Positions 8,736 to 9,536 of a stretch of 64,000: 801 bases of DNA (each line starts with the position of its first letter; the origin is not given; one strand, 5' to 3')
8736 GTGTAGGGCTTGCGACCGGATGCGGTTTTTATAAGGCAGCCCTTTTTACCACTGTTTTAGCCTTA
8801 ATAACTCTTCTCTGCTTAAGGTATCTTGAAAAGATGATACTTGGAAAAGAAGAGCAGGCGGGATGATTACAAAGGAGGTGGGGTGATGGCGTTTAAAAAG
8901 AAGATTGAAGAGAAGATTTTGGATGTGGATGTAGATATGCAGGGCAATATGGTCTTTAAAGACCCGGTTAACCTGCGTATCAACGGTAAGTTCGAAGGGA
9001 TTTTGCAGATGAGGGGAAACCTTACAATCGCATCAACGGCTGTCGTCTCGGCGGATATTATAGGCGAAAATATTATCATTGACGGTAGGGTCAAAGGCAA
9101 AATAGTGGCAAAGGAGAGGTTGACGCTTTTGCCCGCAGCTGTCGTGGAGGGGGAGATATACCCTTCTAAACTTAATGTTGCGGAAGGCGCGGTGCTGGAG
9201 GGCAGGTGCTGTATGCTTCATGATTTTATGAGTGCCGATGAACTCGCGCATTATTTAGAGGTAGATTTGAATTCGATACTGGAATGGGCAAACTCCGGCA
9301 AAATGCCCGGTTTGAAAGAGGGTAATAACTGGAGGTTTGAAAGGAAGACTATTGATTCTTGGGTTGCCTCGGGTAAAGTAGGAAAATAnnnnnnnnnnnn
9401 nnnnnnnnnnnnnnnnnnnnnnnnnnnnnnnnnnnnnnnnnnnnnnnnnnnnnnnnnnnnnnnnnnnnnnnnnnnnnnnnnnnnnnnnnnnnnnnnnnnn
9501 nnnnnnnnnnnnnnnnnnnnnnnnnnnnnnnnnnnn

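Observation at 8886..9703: Translationally coupled pair: a bactofilin fused to an excisionase-type HTH, then the same HTH type fused to a membrane anchor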

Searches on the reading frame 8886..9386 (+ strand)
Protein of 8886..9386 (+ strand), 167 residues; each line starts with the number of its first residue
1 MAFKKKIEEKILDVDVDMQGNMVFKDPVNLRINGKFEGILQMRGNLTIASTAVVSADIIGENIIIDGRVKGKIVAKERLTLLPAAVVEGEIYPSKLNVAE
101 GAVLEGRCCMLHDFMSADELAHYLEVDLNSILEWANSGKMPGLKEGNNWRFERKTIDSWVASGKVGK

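Call 3: search_protein_families(library=pfam, proteins=[window:8886-9386:+], max_evalue=1)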
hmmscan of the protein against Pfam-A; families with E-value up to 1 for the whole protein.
window:8886-9386:+ (167 aa): 3 families
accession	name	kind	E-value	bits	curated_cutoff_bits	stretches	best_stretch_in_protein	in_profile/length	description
PF04519.19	Bactofilin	-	2.1e-22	79.6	27.9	1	11-108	2-97/98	Polymer-forming cytoskeletal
PF12728.13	HTH_17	-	1.2e-09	38.8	27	1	114-163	1-50/51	Helix-turn-helix domain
PF21305.2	type_II_gspD_N0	-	0.001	19.3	27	1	48-73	8-33/71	GspD-like, N0 domain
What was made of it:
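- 8886..9389 (+): Gene A: bactofilin-winged-helix fusion protein, 167 aa. Pfam Bactofilin plus HTH_17 (call 3).
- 8916..9209 (+): Bactofilin β-helix domain (residues 11-108). Pfam E 2.1e-22 (call 3).
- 9225..9374 (+): C-terminal HTH_17 winged helix of A (residues 114-163), acidic. Pfam E 1.2e-9 (call 3).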

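Call 4: search_protein_families(library=ncbifam, proteins=[window:8886-9386:+], max_evalue=1)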
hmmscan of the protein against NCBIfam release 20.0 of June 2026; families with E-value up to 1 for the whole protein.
window:8886-9386:+ (167 aa): 3 families
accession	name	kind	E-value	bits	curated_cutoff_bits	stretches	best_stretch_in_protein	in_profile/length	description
NF047737.1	antiphage_MADS1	equivalog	3.6e-13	49.5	80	1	114-160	3-49/49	methylation-associated defense system helix-turn-helix domain-containing protein MAD1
TIGR01764.1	excise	domain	2.4e-08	34.2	28.8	1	114-161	1-48/49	excisionase family DNA-binding protein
NF033787.1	HTH_BldC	subfamily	0.0058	16.5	77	1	115-141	3-29/49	BldC family transcriptional regulator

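Call 5: find_homologous_proteins(query=window:8886-9386:+)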
Query window:8886-9386:+ (167 aa): 1546 proteins with E <= 0.001 among 1642 candidates; the best 120 are listed.
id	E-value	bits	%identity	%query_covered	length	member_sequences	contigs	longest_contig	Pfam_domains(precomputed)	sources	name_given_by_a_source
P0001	2.3e-104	364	100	100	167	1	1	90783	PF12728.14,PF04519.20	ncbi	ncbi:MAG: polymer-forming cytoskeletal protein [Candidatus Omnitrophota bacterium]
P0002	6.6e-95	333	87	100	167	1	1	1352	PF12728.14,PF04519.20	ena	-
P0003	2.8e-94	331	89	100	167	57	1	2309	PF12728.14,PF04519.20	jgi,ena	-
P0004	9.3e-94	329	88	100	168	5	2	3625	PF12728.14,PF04519.20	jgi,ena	-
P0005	2.6e-93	328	87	99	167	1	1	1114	PF12728.14,PF04519.20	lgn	-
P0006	4.7e-93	327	88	100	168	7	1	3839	PF12728.14,PF04519.20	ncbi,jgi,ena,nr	ncbi:MAG: polymer-forming cytoskeletal protein [Candidatus Omnitrophica bacterium]|nr:polymer-formin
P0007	3.9e-92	324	87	100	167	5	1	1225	PF12728.14,PF04519.20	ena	-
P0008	4.7e-92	324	86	100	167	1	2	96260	PF12728.14,PF04519.20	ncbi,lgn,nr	ncbi:MAG: polymer-forming cytoskeletal protein [Candidatus Omnitrophica bacterium]|nr:polymer-formin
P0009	5.3e-92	324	86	100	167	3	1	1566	PF12728.14,PF04519.20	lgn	-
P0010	2.3e-91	322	84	100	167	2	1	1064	PF12728.14,PF04519.20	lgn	-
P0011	2.3e-91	322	87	100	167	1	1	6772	PF12728.14,PF04519.20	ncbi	-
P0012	5.1e-91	320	85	100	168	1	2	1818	PF12728.14,PF04519.20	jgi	jgi:excisionase family DNA binding protein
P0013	5.9e-91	320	86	100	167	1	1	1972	PF12728.14,PF04519.20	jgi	-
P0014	8.1e-91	320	87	100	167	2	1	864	PF12728.14,PF04519.20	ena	-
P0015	8.5e-91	320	86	100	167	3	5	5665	PF12728.14,PF04519.20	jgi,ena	jgi:excisionase family DNA binding protein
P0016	1.2e-90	319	87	100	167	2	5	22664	PF12728.14,PF04519.20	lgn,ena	-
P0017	1.3e-90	319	86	100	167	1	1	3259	PF12728.14,PF04519.20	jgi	-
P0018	1.7e-90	319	86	100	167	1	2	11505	PF12728.14,PF04519.20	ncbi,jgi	jgi:excisionase family DNA binding protein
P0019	1.9e-90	319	86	100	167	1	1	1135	PF12728.14,PF04519.20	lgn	-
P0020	2.4e-90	318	86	100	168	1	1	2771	PF12728.14,PF04519.20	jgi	jgi:excisionase family DNA binding protein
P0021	2.9e-90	318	85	100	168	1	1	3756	PF12728.14,PF04519.20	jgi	jgi:excisionase family DNA binding protein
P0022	7.8e-90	317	87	100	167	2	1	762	PF12728.14,PF04519.20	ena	-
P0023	9.9e-90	316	84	100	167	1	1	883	PF12728.14,PF04519.20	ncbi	-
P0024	1.1e-89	316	84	100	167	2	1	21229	PF12728.14,PF04519.20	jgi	-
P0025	1.5e-89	316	83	100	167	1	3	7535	PF12728.14,PF04519.20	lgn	-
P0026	4.0e-89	314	84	100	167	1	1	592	PF12728.14,PF04519.20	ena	-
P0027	4.0e-88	311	84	100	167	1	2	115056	PF12728.14,PF04519.20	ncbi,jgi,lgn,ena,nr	ncbi:MAG: polymer-forming cytoskeletal protein [Candidatus Omnitrophica bacterium]|nr:polymer-formin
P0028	8.2e-86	303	80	100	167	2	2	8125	PF12728.14,PF04519.20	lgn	-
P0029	2.6e-85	302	79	99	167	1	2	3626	PF12728.14,PF04519.20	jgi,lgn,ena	-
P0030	7.3e-85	300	77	100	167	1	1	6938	PF12728.14,PF04519.20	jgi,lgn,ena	-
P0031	1.0e-84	300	81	100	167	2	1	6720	PF12728.14,PF04519.20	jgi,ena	-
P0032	1.4e-84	299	79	99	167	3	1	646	PF12728.14,PF04519.20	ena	-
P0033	1.9e-84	299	78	100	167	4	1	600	PF12728.14,PF04519.20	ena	-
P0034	4.7e-84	298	78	100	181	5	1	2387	PF12728.14,PF04519.20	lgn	-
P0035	4.7e-84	298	81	100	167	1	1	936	PF12728.14,PF21305.3,PF04519.20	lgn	-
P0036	7.5e-84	297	78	99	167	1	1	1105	PF12728.14,PF04519.20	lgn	-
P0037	8.2e-84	297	78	100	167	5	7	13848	PF12728.14,PF04519.20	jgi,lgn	jgi:excisionase family DNA binding protein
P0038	9.3e-84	297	78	99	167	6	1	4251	PF12728.14,PF04519.20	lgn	-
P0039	1.6e-83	296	77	100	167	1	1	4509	PF12728.14,PF04519.20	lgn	-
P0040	1.6e-83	296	76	100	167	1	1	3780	PF12728.14,PF04519.20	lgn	-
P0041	1.7e-83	296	79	100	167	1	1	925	PF12728.14,PF04519.20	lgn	-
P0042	1.9e-83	296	77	99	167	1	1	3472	PF12728.14,PF04519.20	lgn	-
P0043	2.8e-83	295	78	100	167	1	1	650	PF12728.14,PF04519.20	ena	-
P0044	3.2e-83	295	75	100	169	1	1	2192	PF12728.14,PF04519.20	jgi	jgi:excisionase family DNA binding protein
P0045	3.7e-83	295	77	100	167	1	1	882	PF12728.14,PF04519.20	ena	-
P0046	4.1e-83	295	79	99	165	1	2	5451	PF12728.14,PF04519.20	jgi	jgi:excisionase family DNA binding protein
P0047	5.7e-83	294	75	100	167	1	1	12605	PF12728.14,PF04519.20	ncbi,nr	ncbi:MAG: polymer-forming cytoskeletal protein [Candidatus Omnitrophica bacterium]|nr:polymer-formin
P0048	5.9e-83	294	75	100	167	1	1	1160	PF12728.14,PF04519.20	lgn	-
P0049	6.1e-83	294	76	99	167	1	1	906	PF12728.14,PF04519.20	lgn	-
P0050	7.1e-83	294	77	100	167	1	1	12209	PF12728.14,PF04519.20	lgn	-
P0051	7.3e-83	294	76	99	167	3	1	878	PF12728.14,PF04519.20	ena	-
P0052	9.7e-83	294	76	100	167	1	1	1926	PF12728.14,PF04519.20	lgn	-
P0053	1.0e-82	293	76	99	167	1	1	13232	PF12728.14,PF04519.20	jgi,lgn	jgi:excisionase family DNA binding protein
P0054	1.1e-82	293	76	100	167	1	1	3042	PF12728.14,PF04519.20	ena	-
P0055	1.1e-82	293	77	100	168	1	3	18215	PF12728.14,PF04519.20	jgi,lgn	-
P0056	1.2e-82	293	75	100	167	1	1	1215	PF12728.14,PF04519.20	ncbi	-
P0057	1.3e-82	293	75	100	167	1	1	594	PF12728.14,PF04519.20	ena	-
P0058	1.3e-82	293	76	100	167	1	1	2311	PF12728.14,PF04519.20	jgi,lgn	-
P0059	1.3e-82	293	78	100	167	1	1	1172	PF12728.14,PF04519.20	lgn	-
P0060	1.4e-82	293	76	99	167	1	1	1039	PF12728.14,PF04519.20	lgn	-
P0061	1.4e-82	293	76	100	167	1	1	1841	PF12728.14,PF04519.20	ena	-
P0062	1.7e-82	293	76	100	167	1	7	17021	PF12728.14,PF04519.20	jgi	jgi:excisionase family DNA binding protein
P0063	1.7e-82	293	78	100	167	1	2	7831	PF12728.14,PF04519.20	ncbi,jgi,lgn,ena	-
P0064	1.8e-82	293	78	100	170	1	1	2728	PF12728.14,PF04519.20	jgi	-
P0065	1.9e-82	293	77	100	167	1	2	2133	PF12728.14,PF04519.20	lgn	-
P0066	2.0e-82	293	78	100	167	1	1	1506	PF12728.14,PF04519.20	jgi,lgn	-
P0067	2.1e-82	292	77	100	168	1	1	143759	PF12728.14,PF04519.20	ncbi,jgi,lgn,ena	ncbi:MAG: polymer-forming cytoskeletal protein [Candidatus Omnitrophota bacterium]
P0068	2.2e-82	292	74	100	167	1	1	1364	PF12728.14,PF04519.20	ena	-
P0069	2.4e-82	292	76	100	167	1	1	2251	PF12728.14,PF04519.20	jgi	jgi:excisionase family DNA binding protein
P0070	2.4e-82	292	75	100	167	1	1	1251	PF12728.14,PF04519.20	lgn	-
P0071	2.6e-82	292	75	100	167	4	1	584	PF12728.14,PF04519.20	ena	-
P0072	2.6e-82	292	77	100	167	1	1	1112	PF12728.14,PF04519.20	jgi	jgi:excisionase family DNA binding protein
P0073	2.8e-82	292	77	100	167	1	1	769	PF12728.14,PF04519.20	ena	-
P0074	3.5e-82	292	75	100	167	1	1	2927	PF12728.14,PF04519.20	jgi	-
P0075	4.1e-82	291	74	100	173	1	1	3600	PF12728.14,PF04519.20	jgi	-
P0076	4.2e-82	291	77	100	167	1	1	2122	PF12728.14,PF04519.20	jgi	jgi:excisionase family DNA binding protein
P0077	4.9e-82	291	76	99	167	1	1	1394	PF12728.14,PF04519.20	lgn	-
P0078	5.0e-82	291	75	100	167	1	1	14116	PF12728.14,PF04519.20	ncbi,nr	ncbi:MAG: polymer-forming cytoskeletal protein [Candidatus Omnitrophica bacterium]|nr:polymer-formin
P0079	5.3e-82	291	76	99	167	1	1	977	PF12728.14,PF04519.20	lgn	-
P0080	5.5e-82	291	76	100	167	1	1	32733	PF12728.14,PF04519.20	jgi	jgi:excisionase family DNA binding protein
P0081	6.0e-82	291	75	100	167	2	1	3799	PF12728.14,PF04519.20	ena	-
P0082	6.2e-82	291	76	100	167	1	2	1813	PF12728.14,PF04519.20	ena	-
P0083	6.2e-82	291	75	100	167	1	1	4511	PF12728.14,PF04519.20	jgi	jgi:excisionase family DNA binding protein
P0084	6.2e-82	291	75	99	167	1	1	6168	PF12728.14,PF04519.20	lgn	-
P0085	6.2e-82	291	75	100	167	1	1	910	PF12728.14,PF04519.20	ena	-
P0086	6.4e-82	291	78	100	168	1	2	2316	PF12728.14,PF04519.20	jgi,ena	-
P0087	6.4e-82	291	75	100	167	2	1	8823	PF12728.14,PF04519.20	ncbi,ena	-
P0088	6.6e-82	291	76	100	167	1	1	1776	PF12728.14,PF04519.20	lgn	-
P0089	6.6e-82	291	74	99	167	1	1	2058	PF12728.14,PF04519.20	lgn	-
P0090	8.3e-82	290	75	100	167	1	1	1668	PF12728.14,PF04519.20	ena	-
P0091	8.3e-82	290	75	100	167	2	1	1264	PF12728.14,PF04519.20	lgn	-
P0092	8.3e-82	290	77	100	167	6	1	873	PF12728.14,PF04519.20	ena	-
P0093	8.7e-82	290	78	99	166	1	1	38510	PF12728.14,PF04519.20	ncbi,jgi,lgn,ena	ncbi:MAG: polymer-forming cytoskeletal protein [Candidatus Omnitrophota bacterium]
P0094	8.8e-82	290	76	100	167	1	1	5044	PF12728.14,PF04519.20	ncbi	-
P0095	9.0e-82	290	78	100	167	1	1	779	PF12728.14,PF04519.20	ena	-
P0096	9.1e-82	290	76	99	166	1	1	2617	PF12728.14,PF04519.20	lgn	-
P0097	1.0e-81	290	77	100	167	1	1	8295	PF12728.14,PF04519.20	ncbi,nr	ncbi:MAG: polymer-forming cytoskeletal protein [Candidatus Omnitrophica bacterium]|nr:polymer-formin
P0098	1.0e-81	290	76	99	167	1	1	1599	PF12728.14,PF04519.20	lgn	-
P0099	1.0e-81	290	75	100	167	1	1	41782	PF12728.14,PF04519.20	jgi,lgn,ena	-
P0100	1.1e-81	290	74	100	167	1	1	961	PF12728.14,PF04519.20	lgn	-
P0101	1.2e-81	290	75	100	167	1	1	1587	PF12728.14,PF04519.20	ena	-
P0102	1.4e-81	290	77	100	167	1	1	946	PF12728.14,PF04519.20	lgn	-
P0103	1.4e-81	290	76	99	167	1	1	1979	PF12728.14,PF04519.20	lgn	-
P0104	1.4e-81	290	76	99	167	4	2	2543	PF12728.14,PF04519.20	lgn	-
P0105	1.4e-81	290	75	100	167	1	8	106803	PF12728.14,PF04519.20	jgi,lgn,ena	jgi:excisionase family DNA binding protein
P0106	1.5e-81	290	74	100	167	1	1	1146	PF12728.14,PF04519.20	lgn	-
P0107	1.5e-81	290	76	100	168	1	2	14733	PF12728.14,PF04519.20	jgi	-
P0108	1.5e-81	290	73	100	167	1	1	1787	PF12728.14,PF04519.20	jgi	jgi:excisionase family DNA binding protein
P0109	1.5e-81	290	77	100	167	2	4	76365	PF12728.14,PF04519.20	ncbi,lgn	-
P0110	1.6e-81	290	75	99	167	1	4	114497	PF12728.14,PF04519.20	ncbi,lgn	-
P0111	1.6e-81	290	73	100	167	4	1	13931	PF12728.14,PF04519.20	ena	-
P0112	1.6e-81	290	77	100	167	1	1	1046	PF12728.14,PF04519.20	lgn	-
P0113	1.6e-81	290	76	100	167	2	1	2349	PF12728.14,PF04519.20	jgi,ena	-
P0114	1.7e-81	289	74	100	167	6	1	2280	PF12728.14,PF04519.20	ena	-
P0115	1.8e-81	289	76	100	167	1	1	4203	PF12728.14,PF04519.20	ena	-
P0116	1.8e-81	289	77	100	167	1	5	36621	PF12728.14,PF04519.20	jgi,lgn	-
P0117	1.9e-81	289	77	100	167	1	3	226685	PF12728.14,PF04519.20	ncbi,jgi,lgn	jgi:excisionase family DNA binding protein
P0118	1.9e-81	289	74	100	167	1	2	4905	PF12728.14,PF04519.20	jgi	-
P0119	1.9e-81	289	75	100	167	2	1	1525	PF12728.14,PF04519.20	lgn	-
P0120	1.9e-81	289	79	99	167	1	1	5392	PF12728.14,PF04519.20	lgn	-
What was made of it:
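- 8886..9389 (+): The protein is 100% identical to an NCBI Omnitrophota MAG protein (call 5).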

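Call 9: find_related_loci(query=A1, collection=genome_contigs, flank=6000)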
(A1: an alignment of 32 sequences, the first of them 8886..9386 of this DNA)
Query A1 (167 aa) in genome_contigs; peptide patterns used: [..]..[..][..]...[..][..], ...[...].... (x = any residue, [..] = any of these).
482 stretches matched a pattern; 262 encode a relative of the query (tblastn E <= 1e-3); the best 80 are kept; 80 distinct loci.
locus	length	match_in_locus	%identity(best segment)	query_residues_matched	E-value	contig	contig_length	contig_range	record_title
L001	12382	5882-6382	90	1-167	7e-101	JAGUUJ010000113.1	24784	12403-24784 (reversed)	MAG: Candidatus Omnitrophota bacterium isolate DeMMO5_9 c_000000014319, whole genome shotgun sequence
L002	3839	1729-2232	88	1-167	2e-99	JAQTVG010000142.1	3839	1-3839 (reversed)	MAG: Candidatus Omnitrophota bacterium isolate STB_82 NODE_86146_length_3839_cov_2.144397_Sandtown_B, whole genome shotg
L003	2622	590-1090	86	1-167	3e-99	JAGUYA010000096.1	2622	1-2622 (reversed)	MAG: Candidatus Omnitrophota bacterium isolate DeMMO4_14 c_000000031369, whole genome shotgun sequence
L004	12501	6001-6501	88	1-167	5e-96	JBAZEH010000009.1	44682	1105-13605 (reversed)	MAG: Candidatus Omnitrophota bacterium isolate SO_2017_LW3_121 NODE_1849_length_44682_cov_2.057098_LW162_2017, whole gen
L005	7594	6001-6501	85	1-167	1e-95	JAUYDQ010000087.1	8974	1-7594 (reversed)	MAG: Candidatus Omnitrophota bacterium isolate C20_metabat.bin.43 C20_k141_279647, whole genome shotgun sequence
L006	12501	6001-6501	84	1-167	4e-94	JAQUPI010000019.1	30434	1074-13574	MAG: Candidatus Omnitrophota bacterium isolate STD1_220 NODE_3055_length_30434_cov_3.830468_Sandtown_D1, whole genome sh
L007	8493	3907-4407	78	1-167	3e-89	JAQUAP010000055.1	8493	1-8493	MAG: Candidatus Omnitrophota bacterium isolate STC_87 NODE_20999_length_8493_cov_3.099211_Sandtown_C, whole genome shotg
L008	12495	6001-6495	78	1-165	7e-89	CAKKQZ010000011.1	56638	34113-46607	Omnitrophica bacterium GWA2_41_15 isolate Hainich-H51-bin231-1 genome assembly, contig: H51-bin231_1_Hain_H51_02um_R1_14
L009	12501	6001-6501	75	1-167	3e-88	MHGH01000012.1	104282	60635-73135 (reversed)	MAG: Omnitrophica WOR_2 bacterium RBG_13_41_10 RBG_13_scaffold_40, whole genome shotgun sequence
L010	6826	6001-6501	78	1-167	3e-88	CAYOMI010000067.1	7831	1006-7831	MAG TPA_asm: uncultured Planctomycetales bacterium isolate SRP098346_co1_93 genome assembly, contig: NODE_12729_length_7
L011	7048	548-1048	77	1-167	8e-88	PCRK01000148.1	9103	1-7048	MAG: Candidatus Omnitrophica bacterium CG23_combo_of_CG06-09_8_20_14_all_41_10 CG23_scaffold_5932_c, whole genome shotgu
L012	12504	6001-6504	77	1-167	7e-88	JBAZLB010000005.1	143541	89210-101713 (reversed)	MAG: Candidatus Omnitrophota bacterium isolate SO_2017_LW4_158 scaffold_369_c1_LW137-91_2017, whole genome shotgun seque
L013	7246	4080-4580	77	1-167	1e-87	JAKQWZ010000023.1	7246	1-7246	MAG: Candidatus Omnitrophota bacterium isolate USST_metabat.37 k141_2040930, whole genome shotgun sequence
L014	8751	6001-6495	76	1-165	5e-87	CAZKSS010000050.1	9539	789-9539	MAG TPA_asm: uncultured Planctomycetales bacterium isolate SRP098346_co1_421 genome assembly, contig: NODE_9376_length_9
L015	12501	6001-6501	75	1-167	5e-87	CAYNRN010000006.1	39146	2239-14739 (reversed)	MAG TPA_asm: uncultured Planctomycetales bacterium isolate SRP098346_co1_174 genome assembly, contig: NODE_595_length_39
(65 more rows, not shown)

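Call 19: search_protein_representatives(protein=window:8886-9386:+)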
Query: 167 residues. Proteins with E-value up to 0.001 (for the whole library): 7944; up to 1e-10: 200; up to 1e-30: 16. The best 150 are listed.
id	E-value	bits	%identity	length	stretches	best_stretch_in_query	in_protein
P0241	1.5e-48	180.7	54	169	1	4-165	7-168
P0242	1.8e-44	167.4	67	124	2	1-77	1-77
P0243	8.1e-42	158.8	53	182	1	5-165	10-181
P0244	6.4e-41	155.9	51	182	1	4-167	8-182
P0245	6.6e-39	149.3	50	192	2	8-119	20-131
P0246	1.1e-38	148.7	48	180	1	9-163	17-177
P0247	5.3e-37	143.1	48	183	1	5-165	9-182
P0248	1.1e-36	142.1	48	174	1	8-164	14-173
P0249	1.2e-36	142.1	46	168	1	4-161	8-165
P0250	1.4e-36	141.8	48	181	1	11-165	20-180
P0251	4.2e-36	140.2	45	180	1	7-163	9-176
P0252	4.6e-36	140.1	49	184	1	6-165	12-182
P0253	1.4e-34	135.3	44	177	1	8-165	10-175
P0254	3.7e-34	133.9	62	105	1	18-121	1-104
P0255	5.4e-34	133.4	44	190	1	8-163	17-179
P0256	4.6e-32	127.1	43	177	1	9-165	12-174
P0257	1.2e-30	122.5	44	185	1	6-165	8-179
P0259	1.2e-29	119.2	41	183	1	4-161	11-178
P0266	1.3e-24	102.9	38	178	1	7-164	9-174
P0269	8.8e-23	96.9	36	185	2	4-113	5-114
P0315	6.8e-14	68.0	26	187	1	12-163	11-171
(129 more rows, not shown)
